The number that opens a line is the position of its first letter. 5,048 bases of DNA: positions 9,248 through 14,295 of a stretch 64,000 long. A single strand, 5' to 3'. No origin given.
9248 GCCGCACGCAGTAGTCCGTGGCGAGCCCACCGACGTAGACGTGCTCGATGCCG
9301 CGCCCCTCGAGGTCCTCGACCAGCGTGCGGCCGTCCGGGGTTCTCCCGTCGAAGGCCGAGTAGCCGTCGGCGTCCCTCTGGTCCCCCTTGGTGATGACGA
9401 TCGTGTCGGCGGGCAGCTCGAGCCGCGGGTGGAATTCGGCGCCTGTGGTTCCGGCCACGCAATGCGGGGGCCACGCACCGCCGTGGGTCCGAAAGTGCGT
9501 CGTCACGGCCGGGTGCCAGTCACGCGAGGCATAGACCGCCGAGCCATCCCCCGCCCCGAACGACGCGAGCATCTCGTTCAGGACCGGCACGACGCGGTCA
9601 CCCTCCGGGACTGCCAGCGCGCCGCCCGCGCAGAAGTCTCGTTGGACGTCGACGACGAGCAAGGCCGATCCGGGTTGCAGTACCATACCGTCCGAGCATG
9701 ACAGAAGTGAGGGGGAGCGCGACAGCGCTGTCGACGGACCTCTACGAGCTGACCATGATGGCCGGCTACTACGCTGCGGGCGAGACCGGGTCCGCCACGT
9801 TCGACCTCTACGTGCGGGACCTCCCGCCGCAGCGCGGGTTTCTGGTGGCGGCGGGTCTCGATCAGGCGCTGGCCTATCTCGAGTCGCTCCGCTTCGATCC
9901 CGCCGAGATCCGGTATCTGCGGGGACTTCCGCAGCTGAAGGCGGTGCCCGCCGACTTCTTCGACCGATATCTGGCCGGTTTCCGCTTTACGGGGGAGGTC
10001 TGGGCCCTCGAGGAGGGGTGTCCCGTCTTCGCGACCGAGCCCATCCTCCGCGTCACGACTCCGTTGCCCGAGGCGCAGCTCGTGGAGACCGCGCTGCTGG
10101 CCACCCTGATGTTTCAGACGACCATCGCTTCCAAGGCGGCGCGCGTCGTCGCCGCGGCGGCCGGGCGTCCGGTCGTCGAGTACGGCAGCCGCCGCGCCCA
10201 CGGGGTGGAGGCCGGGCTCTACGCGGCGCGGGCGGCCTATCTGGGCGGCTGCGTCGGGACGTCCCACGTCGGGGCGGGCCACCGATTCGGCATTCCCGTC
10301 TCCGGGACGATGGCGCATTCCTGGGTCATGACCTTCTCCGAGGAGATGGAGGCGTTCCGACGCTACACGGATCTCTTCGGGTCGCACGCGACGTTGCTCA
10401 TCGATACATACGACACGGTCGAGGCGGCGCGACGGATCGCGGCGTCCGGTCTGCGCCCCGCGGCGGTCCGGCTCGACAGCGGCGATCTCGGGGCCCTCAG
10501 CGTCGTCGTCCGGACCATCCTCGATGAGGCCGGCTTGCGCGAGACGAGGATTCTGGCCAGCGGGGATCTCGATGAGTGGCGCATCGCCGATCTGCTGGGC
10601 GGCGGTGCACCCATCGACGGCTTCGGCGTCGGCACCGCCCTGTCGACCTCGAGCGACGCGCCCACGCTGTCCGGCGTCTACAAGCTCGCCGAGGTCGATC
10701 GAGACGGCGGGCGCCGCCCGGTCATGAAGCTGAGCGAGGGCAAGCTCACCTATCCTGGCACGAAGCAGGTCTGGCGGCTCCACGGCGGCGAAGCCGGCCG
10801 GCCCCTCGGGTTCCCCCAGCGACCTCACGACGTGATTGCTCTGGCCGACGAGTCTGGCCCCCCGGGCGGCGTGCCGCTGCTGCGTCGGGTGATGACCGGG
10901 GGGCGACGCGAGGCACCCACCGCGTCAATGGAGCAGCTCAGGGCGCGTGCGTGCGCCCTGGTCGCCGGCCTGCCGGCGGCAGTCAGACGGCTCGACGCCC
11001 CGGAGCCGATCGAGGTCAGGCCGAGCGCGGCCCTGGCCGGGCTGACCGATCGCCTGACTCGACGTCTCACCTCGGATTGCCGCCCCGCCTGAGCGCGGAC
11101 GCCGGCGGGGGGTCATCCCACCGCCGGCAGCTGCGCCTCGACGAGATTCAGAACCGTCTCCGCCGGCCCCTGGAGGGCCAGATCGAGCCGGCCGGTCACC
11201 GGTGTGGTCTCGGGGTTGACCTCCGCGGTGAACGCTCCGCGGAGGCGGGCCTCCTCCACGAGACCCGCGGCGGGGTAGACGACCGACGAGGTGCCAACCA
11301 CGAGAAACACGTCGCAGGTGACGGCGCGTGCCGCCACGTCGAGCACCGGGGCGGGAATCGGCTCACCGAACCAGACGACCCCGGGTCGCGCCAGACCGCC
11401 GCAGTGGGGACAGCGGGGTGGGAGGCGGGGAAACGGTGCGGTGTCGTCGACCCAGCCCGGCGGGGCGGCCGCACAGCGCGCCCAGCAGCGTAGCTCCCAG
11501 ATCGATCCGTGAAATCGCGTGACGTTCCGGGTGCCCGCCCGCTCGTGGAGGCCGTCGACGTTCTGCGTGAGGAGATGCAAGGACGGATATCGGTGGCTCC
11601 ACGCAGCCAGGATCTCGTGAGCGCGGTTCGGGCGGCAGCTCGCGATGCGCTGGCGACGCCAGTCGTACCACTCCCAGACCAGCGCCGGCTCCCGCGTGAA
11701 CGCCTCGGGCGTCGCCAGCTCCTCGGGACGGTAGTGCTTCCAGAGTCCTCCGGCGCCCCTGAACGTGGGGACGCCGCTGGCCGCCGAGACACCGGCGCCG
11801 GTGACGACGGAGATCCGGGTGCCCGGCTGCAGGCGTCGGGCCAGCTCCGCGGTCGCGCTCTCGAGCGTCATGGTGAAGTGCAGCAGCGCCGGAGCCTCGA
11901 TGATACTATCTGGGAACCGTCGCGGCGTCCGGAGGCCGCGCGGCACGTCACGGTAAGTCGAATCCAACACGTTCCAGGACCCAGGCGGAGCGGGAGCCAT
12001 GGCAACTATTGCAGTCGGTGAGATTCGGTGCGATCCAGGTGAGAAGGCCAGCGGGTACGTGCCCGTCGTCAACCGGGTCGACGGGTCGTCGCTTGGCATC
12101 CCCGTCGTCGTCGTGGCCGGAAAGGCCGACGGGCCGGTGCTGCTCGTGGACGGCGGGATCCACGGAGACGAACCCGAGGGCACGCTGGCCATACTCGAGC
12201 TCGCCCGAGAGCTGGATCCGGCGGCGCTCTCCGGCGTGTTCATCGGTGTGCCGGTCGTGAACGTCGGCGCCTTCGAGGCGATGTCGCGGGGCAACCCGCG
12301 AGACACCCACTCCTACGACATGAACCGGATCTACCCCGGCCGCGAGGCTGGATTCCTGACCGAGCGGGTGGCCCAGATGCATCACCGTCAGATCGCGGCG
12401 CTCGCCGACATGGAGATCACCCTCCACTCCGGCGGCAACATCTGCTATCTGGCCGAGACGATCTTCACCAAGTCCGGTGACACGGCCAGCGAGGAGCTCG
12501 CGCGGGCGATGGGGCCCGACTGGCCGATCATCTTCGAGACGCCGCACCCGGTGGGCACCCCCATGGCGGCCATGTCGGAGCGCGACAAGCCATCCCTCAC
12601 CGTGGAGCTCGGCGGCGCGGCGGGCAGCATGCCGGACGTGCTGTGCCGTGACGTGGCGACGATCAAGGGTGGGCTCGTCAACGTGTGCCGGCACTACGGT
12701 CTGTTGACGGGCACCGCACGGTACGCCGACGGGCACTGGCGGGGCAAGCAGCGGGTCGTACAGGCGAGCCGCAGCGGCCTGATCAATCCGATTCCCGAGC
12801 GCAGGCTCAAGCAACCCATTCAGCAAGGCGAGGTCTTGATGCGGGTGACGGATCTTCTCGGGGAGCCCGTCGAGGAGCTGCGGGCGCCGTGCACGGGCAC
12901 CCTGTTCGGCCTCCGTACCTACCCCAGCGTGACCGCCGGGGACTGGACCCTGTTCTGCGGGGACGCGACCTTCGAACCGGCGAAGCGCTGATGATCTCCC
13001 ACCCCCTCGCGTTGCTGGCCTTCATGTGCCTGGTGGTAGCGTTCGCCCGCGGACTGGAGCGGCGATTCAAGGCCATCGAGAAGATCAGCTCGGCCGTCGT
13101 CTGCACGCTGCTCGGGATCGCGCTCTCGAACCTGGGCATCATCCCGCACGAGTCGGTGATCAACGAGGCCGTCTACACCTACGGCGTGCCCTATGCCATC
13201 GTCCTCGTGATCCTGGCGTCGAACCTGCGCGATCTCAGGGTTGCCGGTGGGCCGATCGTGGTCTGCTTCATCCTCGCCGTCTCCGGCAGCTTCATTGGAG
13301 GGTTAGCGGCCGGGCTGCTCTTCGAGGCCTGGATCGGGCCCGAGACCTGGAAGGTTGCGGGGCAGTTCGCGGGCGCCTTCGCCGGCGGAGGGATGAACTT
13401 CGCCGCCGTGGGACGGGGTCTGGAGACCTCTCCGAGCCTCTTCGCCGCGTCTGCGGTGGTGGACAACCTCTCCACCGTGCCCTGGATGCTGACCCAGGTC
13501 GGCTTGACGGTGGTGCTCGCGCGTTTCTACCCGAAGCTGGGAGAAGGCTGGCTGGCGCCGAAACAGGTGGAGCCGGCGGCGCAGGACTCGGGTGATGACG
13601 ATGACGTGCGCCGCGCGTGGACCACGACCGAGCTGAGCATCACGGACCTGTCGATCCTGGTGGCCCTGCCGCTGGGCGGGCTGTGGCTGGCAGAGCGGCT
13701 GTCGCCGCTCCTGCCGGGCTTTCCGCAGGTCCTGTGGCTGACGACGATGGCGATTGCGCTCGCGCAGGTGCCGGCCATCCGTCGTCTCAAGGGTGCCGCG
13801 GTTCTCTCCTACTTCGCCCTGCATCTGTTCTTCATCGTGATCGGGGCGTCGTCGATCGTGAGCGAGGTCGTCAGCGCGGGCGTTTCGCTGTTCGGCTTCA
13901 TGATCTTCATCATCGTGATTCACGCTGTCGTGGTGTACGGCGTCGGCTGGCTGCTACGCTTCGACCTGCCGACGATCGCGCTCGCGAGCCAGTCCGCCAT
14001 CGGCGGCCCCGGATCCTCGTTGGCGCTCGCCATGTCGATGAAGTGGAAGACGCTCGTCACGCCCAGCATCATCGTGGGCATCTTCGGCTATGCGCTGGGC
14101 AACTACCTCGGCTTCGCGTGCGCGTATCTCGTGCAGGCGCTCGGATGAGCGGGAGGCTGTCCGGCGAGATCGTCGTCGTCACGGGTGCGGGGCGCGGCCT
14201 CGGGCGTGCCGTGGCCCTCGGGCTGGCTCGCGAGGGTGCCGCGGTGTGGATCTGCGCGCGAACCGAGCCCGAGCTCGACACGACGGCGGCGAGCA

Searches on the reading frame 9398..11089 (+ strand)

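Call 41: search_protein_families(library=pfam, proteins=[window:9398-11089:+], max_evalue=0.00001)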
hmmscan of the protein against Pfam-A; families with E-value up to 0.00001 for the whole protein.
window:9398-11089:+ (564 aa): 2 families
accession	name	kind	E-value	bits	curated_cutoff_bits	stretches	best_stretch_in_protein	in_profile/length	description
PF17767.7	NAPRTase_N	-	1.6e-28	99.9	32.6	1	111-237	1-124/125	Nicotinate phosphoribosyltransferase (NAPRTase) N-terminal domain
PF01729.25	QRPTase_C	-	1.2e-06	28.8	23.1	1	243-415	1-158/169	Quinolinate phosphoribosyl transferase, C-terminal domain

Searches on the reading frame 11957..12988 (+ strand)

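Call 41: search_protein_families(library=pfam, proteins=[window:11957-12988:+], max_evalue=0.00001)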
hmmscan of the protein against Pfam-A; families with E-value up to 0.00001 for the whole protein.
window:11957-12988:+ (344 aa): 1 family
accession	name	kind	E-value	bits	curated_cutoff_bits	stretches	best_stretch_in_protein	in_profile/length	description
PF24827.1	AstE_AspA_cat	-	9.6e-25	87.7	25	1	59-235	2-184/192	Succinylglutamate desuccinylase/Aspartoacylase catalytic domain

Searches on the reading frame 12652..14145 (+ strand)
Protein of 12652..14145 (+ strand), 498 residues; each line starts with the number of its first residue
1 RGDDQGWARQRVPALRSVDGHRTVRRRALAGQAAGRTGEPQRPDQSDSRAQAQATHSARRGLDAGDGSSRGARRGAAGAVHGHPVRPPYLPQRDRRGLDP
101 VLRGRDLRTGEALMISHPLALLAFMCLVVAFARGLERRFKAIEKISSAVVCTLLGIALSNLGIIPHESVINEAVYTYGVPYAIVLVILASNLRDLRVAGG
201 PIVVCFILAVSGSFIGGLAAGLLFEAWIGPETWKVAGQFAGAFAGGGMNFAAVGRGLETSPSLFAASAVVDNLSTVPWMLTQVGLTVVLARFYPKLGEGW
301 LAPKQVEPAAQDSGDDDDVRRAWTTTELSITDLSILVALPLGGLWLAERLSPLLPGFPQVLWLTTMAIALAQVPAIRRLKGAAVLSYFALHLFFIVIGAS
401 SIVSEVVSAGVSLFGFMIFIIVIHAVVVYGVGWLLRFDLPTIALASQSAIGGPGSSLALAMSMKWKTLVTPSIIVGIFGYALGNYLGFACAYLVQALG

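Call 42: search_protein_families(library=pfam, proteins=[window:12652-14145:+], max_evalue=0.00001)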
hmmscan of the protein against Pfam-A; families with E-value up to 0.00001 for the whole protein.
window:12652-14145:+ (498 aa): 1 family
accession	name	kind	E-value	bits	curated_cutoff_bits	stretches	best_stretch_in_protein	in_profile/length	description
PF05684.17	DUF819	-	1.3e-53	182.8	27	1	124-496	2-378/379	Protein of unknown function (DUF819)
